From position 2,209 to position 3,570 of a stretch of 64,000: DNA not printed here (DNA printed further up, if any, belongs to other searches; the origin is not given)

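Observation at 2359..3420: Bacterial protein carrying all four GT29 sialyl motifs, with no sialic acid pathway nearby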

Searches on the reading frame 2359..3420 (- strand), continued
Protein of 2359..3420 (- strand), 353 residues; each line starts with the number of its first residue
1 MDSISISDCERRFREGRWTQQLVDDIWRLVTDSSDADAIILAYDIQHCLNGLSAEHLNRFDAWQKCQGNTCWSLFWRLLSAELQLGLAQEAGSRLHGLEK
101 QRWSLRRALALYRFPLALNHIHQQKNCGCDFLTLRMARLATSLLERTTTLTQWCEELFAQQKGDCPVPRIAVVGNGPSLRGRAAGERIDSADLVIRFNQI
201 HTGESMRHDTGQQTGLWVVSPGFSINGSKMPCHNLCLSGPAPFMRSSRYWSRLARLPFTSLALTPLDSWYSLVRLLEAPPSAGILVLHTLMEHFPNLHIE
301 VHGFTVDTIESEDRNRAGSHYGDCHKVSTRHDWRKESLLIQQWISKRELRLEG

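Call 20: find_related_loci(query=A1, collection=genome_contigs, flank=10000)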
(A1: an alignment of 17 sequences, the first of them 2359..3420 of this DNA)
Query A1 (353 aa) in genome_contigs; peptide patterns used: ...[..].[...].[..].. (x = any residue, [..] = any of these).
336 stretches matched a pattern; 81 encode a relative of the query (tblastn E <= 1e-3); the best 80 are kept; 80 distinct loci.
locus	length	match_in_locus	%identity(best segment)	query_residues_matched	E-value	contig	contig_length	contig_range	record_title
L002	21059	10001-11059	83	1-353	0e+0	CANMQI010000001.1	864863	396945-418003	uncultured Granulosicoccus sp. isolate 3-2093-J.fasta genome assembly, contig: NODE_1, whole genome shotgun sequence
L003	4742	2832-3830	38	5-341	1e-59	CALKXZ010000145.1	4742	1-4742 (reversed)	MAG: uncultured Granulosicoccus sp. isolate H4_Bin_Bin_111_1 genome assembly, contig: c_000000869706, whole genome shotg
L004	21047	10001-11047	33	8-344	3e-40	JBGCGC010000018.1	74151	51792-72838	MAG: Granulosicoccus sp. isolate SGMAG-09 contig18, whole genome shotgun sequence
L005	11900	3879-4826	31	11-340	3e-33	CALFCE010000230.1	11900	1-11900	MAG: uncultured Granulosicoccaceae bacterium isolate R2_Bin_METABAT__77_1 genome assembly, contig: c_000002908237, whole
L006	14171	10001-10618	37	140-342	2e-33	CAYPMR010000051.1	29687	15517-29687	MAG TPA_asm: uncultured Granulosicoccaceae bacterium isolate SRP065251_co1_42 genome assembly, contig: NODE_971_length_2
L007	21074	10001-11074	29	8-348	9e-31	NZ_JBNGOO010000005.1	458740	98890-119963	Granulosicoccus sp. 3-233 NODE_5_length_458740_cov_123.575126, whole genome shotgun sequence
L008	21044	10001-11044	29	7-337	2e-29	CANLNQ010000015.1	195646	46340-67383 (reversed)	uncultured Granulosicoccus sp. isolate 3-149-J.fasta genome assembly, contig: NODE_15, whole genome shotgun sequence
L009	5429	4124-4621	36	168-337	8e-26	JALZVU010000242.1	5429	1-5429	MAG: Granulosicoccus sp. isolate g3_MAG_00002 g3_MAG_00002_000000000242, whole genome shotgun sequence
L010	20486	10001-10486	38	169-343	1e-23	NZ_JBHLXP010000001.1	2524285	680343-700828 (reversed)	Rheinheimera tilapiae strain KCTC 23315 platanus_K_default_1, whole genome shotgun sequence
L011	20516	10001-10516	32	169-349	3e-22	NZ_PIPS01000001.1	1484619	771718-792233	Idiomarina aquatica strain SN-14 contig1, whole genome shotgun sequence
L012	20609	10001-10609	33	138-349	7e-22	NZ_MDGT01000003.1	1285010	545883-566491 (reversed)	Idiomarina sp. MD25a Contig_35, whole genome shotgun sequence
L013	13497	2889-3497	34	138-351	9e-21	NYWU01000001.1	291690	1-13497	MAG: Idiomarinaceae bacterium isolate CPC14 359, whole genome shotgun sequence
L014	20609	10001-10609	32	138-351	3e-19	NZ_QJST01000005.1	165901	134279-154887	Idiomarina fontislapidosi strain CECT 5859 Ga0244602_105, whole genome shotgun sequence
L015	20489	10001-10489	32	169-336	3e-18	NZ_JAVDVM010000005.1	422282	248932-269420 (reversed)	Rheinheimera pacifica strain 3879 Ga0454469_05, whole genome shotgun sequence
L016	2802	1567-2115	36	158-343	9e-18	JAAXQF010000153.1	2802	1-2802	MAG: Desulfuromonadales bacterium isolate MAG-BB-04-B scaffold_6294, whole genome shotgun sequence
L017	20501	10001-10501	39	169-344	1e-17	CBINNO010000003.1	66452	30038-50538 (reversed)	MAG TPA_asm: uncultured Rheinheimera sp. isolate SRR16817029_concoct_38 genome assembly, contig: ERZ27393973.182, whole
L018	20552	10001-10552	31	166-347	8e-15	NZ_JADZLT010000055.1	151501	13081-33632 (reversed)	Methylobrevis albus strain L22 219_151501_22085215, whole genome shotgun sequence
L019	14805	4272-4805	30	170-345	3e-12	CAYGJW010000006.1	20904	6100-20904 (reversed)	MAG TPA_asm: uncultured Alphaproteobacteria bacterium isolate ERP117304_co1_179 genome assembly, contig: NODE_2622_lengt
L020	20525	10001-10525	27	170-342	1e-11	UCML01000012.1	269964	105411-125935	Rhizobiales bacterium isolate R129_J genome assembly, contig: contig_12, whole genome shotgun sequence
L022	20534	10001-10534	34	170-353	2e-11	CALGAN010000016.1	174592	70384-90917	MAG TPA_asm: uncultured Alkalilimnicola sp. isolate SRR4028141_bin.101_CONCOCT_v1.1_MAG genome assembly, contig: ERZ8585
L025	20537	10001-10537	30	170-342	9e-11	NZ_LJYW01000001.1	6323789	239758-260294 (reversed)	Prosthecomicrobium hirschii strain 16 C1, whole genome shotgun sequence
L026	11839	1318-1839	27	170-342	5e-10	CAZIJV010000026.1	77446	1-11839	MAG TPA_asm: uncultured Syntrophobacter sp. isolate SRP239243_co1_430 genome assembly, contig: NODE_310_length_77446_cov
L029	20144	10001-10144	55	170-218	5e-9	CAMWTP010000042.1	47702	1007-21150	MAG TPA_asm: uncultured Lachnospiraceae bacterium isolate SRR14411321_bin.4_metawrap_v1.3_MAG genome assembly, contig: N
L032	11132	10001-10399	24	67-218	9e-9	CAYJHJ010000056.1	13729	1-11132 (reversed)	MAG TPA_asm: uncultured Desulfovibrionaceae bacterium isolate ERP123703_co1_311 genome assembly, contig: NODE_4700_lengt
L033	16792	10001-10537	28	170-342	9e-9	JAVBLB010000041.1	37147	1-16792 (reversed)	MAG: Candidatus Adiutrix sp. isolate EPI_MAG_00012 c_000004997664, whole genome shotgun sequence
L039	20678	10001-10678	24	107-340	3e-8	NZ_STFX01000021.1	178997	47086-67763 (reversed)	Rhizobium sp. FKL33 NODE_22_length_178915_cov_123.825203, whole genome shotgun sequence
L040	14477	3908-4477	26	170-348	6e-8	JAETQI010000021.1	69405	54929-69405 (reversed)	MAG: Lachnospiraceae bacterium isolate S26_Bin4 scaffold_389_2, whole genome shotgun sequence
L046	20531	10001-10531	25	170-344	4e-7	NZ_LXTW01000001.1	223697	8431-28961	Moraxella nonliquefaciens strain CCUG 348 contig_1, whole genome shotgun sequence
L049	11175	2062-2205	45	170-218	1e-6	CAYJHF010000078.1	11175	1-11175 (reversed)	MAG TPA_asm: uncultured Mailhella sp. isolate ERP123703_co3_196 genome assembly, contig: NODE_7161_length_11175_cov_4.45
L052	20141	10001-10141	47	170-218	2e-6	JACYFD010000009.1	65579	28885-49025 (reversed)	Cellulosimicrobium terreum strain KCTC 19206 Scaffold9, whole genome shotgun sequence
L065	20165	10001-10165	43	169-227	9e-5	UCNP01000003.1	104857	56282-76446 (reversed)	Rhizobiales bacterium isolate AFS096064 genome assembly, contig: contig_3, whole genome shotgun sequence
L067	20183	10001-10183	35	169-250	1e-4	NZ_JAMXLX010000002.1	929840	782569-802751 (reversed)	Ciceribacter sichuanensis strain S101 spades_K_17_127_2, whole genome shotgun sequence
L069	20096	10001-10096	59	169-202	1e-4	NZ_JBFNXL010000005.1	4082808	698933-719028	Shinella sp. S4-D37 000000F, whole genome shotgun sequence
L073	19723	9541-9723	35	169-250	3e-4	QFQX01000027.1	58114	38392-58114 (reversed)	MAG: Shinella sp. isolate S2_003_000_R2_6 S2_003_000_R2_scaffold_576, whole genome shotgun sequence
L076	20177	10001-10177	39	172-223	3e-4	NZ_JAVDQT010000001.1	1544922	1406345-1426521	Brucella pseudogrignonensis strain DS1730 Ga0451210_01, whole genome shotgun sequence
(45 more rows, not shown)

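Call 24: search_protein_families(library=pfam, proteins=[L013:9695-11053:-, L004:14975-16375:+, L002:18641-19405:-, L015:18337-19512:-, L005:8684-10216:-, L022:3231-4580:+, L014:1431-3068:-, L004:12681-13538:+, L010:4297-6009:-, L015:12859-13671:-], max_evalue=0.0001)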
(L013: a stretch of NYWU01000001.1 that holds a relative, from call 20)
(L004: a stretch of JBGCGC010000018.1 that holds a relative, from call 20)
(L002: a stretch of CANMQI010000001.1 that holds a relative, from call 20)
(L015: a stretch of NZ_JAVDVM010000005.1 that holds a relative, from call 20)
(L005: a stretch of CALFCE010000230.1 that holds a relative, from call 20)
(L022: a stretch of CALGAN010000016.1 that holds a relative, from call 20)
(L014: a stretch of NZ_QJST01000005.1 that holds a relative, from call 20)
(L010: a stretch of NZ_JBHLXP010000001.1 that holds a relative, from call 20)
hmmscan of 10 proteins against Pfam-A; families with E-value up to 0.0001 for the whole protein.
L013:9695-11053:- (452 aa): 0 families

L004:14975-16375:+ (466 aa): 5 families
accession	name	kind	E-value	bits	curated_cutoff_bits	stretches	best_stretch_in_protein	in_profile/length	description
PF00534.26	Glycos_transf_1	-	6.6e-25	88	26.4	1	251-412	14-170/172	Glycosyl transferases group 1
PF13692.12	Glyco_trans_1_4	-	5.9e-21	75.6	27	1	254-400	3-142/142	Glycosyl transferases group 1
PF13439.12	Glyco_transf_4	-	1.9e-16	61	28.5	1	32-234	2-169/170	Glycosyltransferase Family 4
PF20706.3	GT4-conflict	-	2.6e-09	37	26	1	244-431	189-372/385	Family 4 Glycosyltransferase in conflict systems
PF13579.12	Glyco_trans_4_4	-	1.4e-07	32.4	29.7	1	97-229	56-157/158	Glycosyl transferase 4-like domain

L002:18641-19405:- (254 aa): 0 families

L015:18337-19512:- (391 aa): 3 families
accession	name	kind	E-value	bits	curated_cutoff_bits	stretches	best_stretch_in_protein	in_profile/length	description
PF03721.20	UDPG_MGDP_dh_N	-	2.9e-32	112.2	27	1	4-173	1-183/187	UDP-glucose/GDP-mannose dehydrogenase family, NAD binding domain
PF00984.24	UDPG_MGDP_dh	-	5.5e-28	97.4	25.4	1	195-284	2-93/94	UDP-glucose/GDP-mannose dehydrogenase family, central domain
PF03720.21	UDPG_MGDP_dh_C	-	9.1e-10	39.3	30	1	304-377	2-79/103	UDP-glucose/GDP-mannose dehydrogenase family, UDP binding domain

L005:8684-10216:- (510 aa): 4 families
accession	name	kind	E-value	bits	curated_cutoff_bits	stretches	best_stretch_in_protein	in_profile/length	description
PF00535.33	Glycos_transf_2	-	1.5e-12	48.3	23.3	1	242-367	1-121/168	Glycosyl transferase family 2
PF13712.12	Glyco_tranf_2_5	-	1.3e-08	35.3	27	1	298-467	28-180/210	Glycosyltransferase like family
PF13641.12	Glyco_tranf_2_3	-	1.4e-08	35.5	27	0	410-470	157-216/230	Glycosyltransferase like family 2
PF10111.15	Glyco_tranf_2_2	-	5.7e-05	23.2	27.3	0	283-461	45-213/276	Glycosyltransferase like family 2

L022:3231-4580:+ (449 aa): 1 family
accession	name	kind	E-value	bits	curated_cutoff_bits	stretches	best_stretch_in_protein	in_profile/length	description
PF16822.11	ALGX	-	3.4e-05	24.1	26.5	1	131-302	1-173/268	SGNH hydrolase-like domain, acetyltransferase AlgX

L014:1431-3068:- (545 aa): 1 family
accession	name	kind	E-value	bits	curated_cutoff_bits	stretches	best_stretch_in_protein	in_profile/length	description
PF00342.24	PGI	-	1.8e-128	429.7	22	1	79-538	18-486/486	Phosphoglucose isomerase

L004:12681-13538:+ (285 aa): 2 families
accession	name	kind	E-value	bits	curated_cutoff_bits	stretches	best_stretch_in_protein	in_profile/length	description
PF13469.12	Sulfotransfer_3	-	1.9e-12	48.4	27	1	6-228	1-212/216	Sulfotransferase family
PF00685.33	Sulfotransfer_1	-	3.1e-07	30.5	22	1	7-251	4-202/255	Sulfotransferase domain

L010:4297-6009:- (570 aa): 3 families
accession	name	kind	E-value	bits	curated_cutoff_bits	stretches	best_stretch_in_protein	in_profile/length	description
PF02563.21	Poly_export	-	6.5e-15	55.5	28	1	99-171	4-75/77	Polysaccharide biosynthesis/export protein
PF22461.2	SLBB_2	-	5e-12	46.2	27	0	180-256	3-79/79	SLBB domain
PF10531.15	SLBB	-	1e-08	35.3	27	0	476-523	4-52/55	SLBB domain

L015:12859-13671:- (270 aa): 2 families
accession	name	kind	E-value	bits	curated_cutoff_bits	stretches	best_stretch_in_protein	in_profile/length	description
PF13472.12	Lipase_GDSL_2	-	2.3e-15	58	32.9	1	73-252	1-178/178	GDSL-like Lipase/Acylhydrolase family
PF00657.28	Lipase_GDSL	-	2.7e-05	24.9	23.6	1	72-257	2-208/208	GDSL-like Lipase/Acylhydrolase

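Call 25: search_protein_families(library=pfam, proteins=[L014:80-826:-, L014:842-1495:-, L014:5162-6229:-, L013:11046-13448:-, L014:12622-14355:-, L012:15287-16705:-, L012:16705-17613:-, L010:2851-3513:-, L010:1769-2854:-, L010:3510-4313:-], max_evalue=0.0001)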
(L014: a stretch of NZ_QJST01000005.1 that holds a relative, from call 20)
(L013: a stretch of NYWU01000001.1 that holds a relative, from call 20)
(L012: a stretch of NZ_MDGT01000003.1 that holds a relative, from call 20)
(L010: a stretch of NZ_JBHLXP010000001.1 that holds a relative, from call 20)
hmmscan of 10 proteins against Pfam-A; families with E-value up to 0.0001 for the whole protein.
L014:80-826:- (248 aa): 1 family
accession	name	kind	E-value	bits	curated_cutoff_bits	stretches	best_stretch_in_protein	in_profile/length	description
PF00459.30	Inositol_P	-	1.1e-52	179.7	27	1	8-236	11-250/271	Inositol monophosphatase family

L014:842-1495:- (217 aa): 2 families
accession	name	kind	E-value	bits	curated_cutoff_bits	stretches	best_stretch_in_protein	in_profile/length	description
PF01583.26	APS_kinase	-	1.3e-68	230.3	21.1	1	43-191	2-152/152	Adenylylsulphate kinase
PF13671.12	AAA_33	-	7.5e-07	30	27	1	46-157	2-115/143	AAA domain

L014:5162-6229:- (355 aa): 1 family
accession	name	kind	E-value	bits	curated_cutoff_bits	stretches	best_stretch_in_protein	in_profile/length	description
PF00953.26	Glycos_transf_4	-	1.1e-33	116.9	27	1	75-233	4-159/160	Glycosyl transferase family 4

L013:11046-13448:- (800 aa): 6 families
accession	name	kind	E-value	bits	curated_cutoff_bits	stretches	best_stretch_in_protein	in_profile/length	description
PF00535.33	Glycos_transf_2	-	1.9e-33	116.2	23.3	1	79-191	1-115/168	Glycosyl transferase family 2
PF13692.12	Glyco_trans_1_4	-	2.9e-16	60.5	27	1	632-759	8-141/142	Glycosyl transferases group 1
PF00534.26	Glycos_transf_1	-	8.7e-16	58.4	26.4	1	626-771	17-169/172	Glycosyl transferases group 1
PF13641.12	Glyco_tranf_2_3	-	8e-13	49.4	27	1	76-233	1-132/230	Glycosyltransferase like family 2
PF10111.15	Glyco_tranf_2_2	-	4.2e-07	30.2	27.3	1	79-178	1-103/276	Glycosyltransferase like family 2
PF13524.12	Glyco_trans_1_2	-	1.4e-05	25.5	25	1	650-776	10-130/144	Glycosyl transferase-like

L014:12622-14355:- (577 aa): 4 families
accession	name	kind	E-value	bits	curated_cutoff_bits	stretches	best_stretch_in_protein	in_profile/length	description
PF03600.22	CitMHS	-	3.4e-50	171.5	31.9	2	31-518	17-333/336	Citrate transporter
PF02080.26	TrkA_C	-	2.5e-22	79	27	2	295-355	1-60/71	TrkA-C domain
PF00939.25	Na_sulph_symp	-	2.2e-11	43.9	27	1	410-570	298-462/472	Sodium:sulfate symporter transmembrane region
PF06808.19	DctM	-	2e-07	30.7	23.8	1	360-531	192-369/413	Tripartite ATP-independent periplasmic transporter, DctM component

L012:15287-16705:- (472 aa): 4 families
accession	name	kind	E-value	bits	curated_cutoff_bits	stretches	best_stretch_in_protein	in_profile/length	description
PF00009.33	GTP_EFTU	-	3.5e-48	164.1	26.5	1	23-217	2-177/188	Elongation factor Tu GTP binding domain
PF22594.2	GTP-eEF1A_C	-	9.3e-27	93.8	27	1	333-430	2-100/101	GTP-eEF1A C-terminal domain-like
PF01926.29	MMR_HSR1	-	1.4e-08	35.3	21.9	1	85-166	27-113/113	50S ribosome-binding GTPase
PF03144.31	GTP_EFTU_D2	-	6.8e-07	30.1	30.3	1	261-320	6-72/73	Elongation factor Tu domain 2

L012:16705-17613:- (302 aa): 1 family
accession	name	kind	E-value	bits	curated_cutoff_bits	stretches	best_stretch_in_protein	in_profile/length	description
PF01507.26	PAPS_reduct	-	5.5e-57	193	22.5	1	29-256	1-174/175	Phosphoadenosine phosphosulfate reductase domain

L010:2851-3513:- (220 aa): 1 family
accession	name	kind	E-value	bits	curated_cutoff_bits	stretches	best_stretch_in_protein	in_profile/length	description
PF00005.33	ABC_tran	-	9.9e-18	65.5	25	1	21-153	1-137/137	ABC transporter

L010:1769-2854:- (361 aa): 0 families

L010:3510-4313:- (267 aa): 1 family
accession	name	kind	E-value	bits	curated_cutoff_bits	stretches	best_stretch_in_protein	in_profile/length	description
PF01061.29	ABC2_membrane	-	1.8e-09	37.9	26.9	1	21-227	4-210/211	ABC-2 type transporter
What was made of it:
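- kpsMTED are adjacent in L010 and L017 (calls 24, 25).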

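Call 26: search_protein_families(library=pfam, proteins=[L029:8329-9273:+, L039:9374-11578:+, L065:9971-10606:+, L069:5172-5987:-, L052:9236-11890:+, L067:18037-20124:-, L076:16727-17467:+, L067:7741-8613:+, L073:9406-10074:-, L046:10001-10531:+], max_evalue=0.0001)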
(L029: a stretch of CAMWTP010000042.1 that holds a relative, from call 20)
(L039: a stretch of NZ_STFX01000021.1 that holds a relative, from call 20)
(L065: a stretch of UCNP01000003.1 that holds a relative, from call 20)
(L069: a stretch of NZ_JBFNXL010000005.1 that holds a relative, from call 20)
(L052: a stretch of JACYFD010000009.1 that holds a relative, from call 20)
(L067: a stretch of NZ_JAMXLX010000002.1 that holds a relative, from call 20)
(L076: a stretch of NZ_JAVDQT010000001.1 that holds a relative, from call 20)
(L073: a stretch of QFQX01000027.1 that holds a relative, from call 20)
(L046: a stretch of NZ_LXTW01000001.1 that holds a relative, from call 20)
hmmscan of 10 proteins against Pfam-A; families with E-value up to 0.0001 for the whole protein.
L029:8329-9273:+ (314 aa): 1 family
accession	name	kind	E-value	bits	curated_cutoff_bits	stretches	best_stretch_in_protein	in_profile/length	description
PF03102.20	NeuB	-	5.6e-63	213.1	22.1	1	54-294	4-239/241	NeuB family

L039:9374-11578:+ (734 aa): 2 families
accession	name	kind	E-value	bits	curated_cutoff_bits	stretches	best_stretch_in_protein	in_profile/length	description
PF00777.23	Glyco_transf_29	-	8.1e-12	45.5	23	1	261-316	53-107/272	Glycosyltransferase family 29 (sialyltransferase)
PF04230.19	PS_pyruv_trans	-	1e-09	39.1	25.3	1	552-679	112-277/280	Polysaccharide pyruvyl transferase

L065:9971-10606:+ (211 aa): 1 family
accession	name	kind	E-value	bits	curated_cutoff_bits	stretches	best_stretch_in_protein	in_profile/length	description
PF00777.23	Glyco_transf_29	-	3e-10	40.4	23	1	7-198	52-240/272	Glycosyltransferase family 29 (sialyltransferase)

L069:5172-5987:- (271 aa): 0 families

L052:9236-11890:+ (884 aa): 3 families
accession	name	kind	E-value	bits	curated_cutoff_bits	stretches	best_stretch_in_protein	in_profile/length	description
PF00777.23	Glyco_transf_29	-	6.2e-13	49.2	23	1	255-302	56-104/272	Glycosyltransferase family 29 (sialyltransferase)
PF00534.26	Glycos_transf_1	-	1.4e-10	41.4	26.4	1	686-812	15-142/172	Glycosyl transferases group 1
PF13692.12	Glyco_trans_1_4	-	1.6e-08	35.3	27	1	688-814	3-128/142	Glycosyl transferases group 1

L067:18037-20124:- (695 aa): 1 family
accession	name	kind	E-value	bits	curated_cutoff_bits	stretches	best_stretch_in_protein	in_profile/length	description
PF00873.25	ACR_tran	-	6e-124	415.3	28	2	245-618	649-1020/1021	AcrB/AcrD/AcrF family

L076:16727-17467:+ (246 aa): 3 families
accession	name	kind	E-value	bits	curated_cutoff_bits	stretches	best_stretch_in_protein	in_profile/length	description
PF00072.30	Response_reg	-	2.9e-21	76.2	30.2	1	34-145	2-110/111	Response regulator receiver domain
PF00196.25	GerE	-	1.6e-20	72.9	23.5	1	178-232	2-56/57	Bacterial regulatory proteins, luxR family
PF08281.18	Sigma70_r4_2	-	1.5e-08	34.6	25.7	1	172-221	4-54/54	Sigma-70, region 4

L067:7741-8613:+ (290 aa): 1 family
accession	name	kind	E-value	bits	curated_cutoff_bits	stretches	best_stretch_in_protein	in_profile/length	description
PF01774.22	UreD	-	1.8e-49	169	27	1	71-263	1-198/201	UreD urease accessory protein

L073:9406-10074:- (222 aa): 0 families

L046:10001-10531:+ (177 aa): 1 family
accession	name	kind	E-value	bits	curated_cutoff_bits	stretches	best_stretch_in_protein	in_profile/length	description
PF00777.23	Glyco_transf_29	-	4.8e-12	46.3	23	1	2-53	58-109/272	Glycosyltransferase family 29 (sialyltransferase)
